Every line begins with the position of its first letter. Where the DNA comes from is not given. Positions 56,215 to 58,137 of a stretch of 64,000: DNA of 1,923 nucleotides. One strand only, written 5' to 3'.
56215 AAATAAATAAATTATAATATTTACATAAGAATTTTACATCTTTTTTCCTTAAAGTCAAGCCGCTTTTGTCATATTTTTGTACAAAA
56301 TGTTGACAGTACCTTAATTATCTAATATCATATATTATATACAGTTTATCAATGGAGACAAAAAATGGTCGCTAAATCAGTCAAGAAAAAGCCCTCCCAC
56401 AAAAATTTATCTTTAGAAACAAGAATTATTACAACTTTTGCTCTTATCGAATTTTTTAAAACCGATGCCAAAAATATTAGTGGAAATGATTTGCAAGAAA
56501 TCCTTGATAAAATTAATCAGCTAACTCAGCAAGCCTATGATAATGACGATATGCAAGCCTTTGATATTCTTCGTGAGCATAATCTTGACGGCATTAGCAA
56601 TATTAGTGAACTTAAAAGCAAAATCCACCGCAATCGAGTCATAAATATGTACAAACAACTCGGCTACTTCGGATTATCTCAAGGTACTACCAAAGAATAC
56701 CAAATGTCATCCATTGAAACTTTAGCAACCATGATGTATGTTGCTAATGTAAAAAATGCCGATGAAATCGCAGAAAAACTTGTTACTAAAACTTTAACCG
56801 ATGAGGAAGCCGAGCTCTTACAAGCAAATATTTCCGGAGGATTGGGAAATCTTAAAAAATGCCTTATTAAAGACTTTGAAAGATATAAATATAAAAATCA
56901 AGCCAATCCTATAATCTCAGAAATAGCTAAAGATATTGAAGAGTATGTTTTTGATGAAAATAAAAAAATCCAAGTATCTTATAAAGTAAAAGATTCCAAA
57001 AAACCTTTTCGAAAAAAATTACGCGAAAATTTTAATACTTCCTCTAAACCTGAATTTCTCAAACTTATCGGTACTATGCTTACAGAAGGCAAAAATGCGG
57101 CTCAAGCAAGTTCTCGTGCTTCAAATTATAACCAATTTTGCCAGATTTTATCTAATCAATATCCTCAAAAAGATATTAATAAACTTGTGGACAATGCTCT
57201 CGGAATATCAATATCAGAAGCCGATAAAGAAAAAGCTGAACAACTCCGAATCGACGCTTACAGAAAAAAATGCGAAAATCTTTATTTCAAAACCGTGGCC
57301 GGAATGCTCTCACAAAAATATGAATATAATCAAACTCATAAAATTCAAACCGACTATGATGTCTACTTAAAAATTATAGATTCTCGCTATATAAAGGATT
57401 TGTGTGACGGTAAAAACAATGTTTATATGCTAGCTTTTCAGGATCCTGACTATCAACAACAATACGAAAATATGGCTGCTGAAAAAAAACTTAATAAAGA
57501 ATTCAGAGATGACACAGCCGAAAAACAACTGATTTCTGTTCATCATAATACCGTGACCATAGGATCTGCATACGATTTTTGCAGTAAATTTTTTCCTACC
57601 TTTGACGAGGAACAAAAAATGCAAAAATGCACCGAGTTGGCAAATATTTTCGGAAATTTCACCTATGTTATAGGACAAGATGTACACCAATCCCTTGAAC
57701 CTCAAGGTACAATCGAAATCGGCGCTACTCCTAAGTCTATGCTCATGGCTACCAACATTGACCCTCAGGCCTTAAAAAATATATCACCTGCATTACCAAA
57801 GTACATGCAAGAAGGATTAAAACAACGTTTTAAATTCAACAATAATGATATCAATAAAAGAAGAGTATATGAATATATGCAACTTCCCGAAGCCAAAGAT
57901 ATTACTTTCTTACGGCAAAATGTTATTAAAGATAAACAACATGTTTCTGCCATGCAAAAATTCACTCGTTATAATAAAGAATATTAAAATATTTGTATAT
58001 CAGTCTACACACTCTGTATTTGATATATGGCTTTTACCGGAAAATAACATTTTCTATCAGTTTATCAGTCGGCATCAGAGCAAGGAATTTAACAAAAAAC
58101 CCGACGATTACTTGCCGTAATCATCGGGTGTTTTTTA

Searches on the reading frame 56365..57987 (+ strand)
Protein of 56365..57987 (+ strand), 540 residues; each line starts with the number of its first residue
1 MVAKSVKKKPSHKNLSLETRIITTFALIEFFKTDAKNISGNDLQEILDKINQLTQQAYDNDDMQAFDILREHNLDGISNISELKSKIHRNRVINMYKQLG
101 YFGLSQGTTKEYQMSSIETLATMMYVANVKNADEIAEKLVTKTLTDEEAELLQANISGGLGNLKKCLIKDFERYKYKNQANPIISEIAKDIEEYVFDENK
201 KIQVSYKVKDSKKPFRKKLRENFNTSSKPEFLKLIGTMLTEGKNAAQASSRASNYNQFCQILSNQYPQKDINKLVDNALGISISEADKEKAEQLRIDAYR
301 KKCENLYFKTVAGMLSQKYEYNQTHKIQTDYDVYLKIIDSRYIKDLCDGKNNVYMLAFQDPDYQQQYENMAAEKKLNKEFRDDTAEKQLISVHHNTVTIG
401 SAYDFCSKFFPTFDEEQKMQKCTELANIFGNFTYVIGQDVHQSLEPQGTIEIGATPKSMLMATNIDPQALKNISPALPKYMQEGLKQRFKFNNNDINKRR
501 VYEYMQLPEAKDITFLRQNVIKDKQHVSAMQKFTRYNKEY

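Call 30: find_encoding_contigs(protein=window:56365-57987:+, flank=10000, max_places=1)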
Protein window:56365-57987:+ (540 aa): 5 contigs read that carry it; 1 place shown.
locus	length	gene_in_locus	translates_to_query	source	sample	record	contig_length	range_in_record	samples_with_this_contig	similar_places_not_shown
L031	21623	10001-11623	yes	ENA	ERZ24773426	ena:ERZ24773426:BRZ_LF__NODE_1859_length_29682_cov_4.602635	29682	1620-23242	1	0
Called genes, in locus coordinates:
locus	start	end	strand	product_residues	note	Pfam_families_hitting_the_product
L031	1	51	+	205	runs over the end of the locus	-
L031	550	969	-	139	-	PF04379:DUF525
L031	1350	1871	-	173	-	PF02559:CarD_TRCF_RID, PF21095:CarD_C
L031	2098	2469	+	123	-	-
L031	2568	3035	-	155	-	PF00588:SpoU_methylase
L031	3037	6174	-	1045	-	PF00133:tRNA-synt_1, PF09334:tRNA-synt_1g (weak), PF08264:Anticodon_1, PF19302:DUF5915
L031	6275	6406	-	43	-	-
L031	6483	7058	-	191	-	-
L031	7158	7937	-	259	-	PF00149:Metallophos, PF12850:Metallophos_2 (faint)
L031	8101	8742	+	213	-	PF01144:CoA_trans, PF16957:Mal_decarbox_Al (weak)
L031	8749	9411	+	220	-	PF01144:CoA_trans, PF13336:AcetylCoA_hyd_C (faint)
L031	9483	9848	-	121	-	-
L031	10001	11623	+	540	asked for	-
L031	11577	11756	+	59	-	-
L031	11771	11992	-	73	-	-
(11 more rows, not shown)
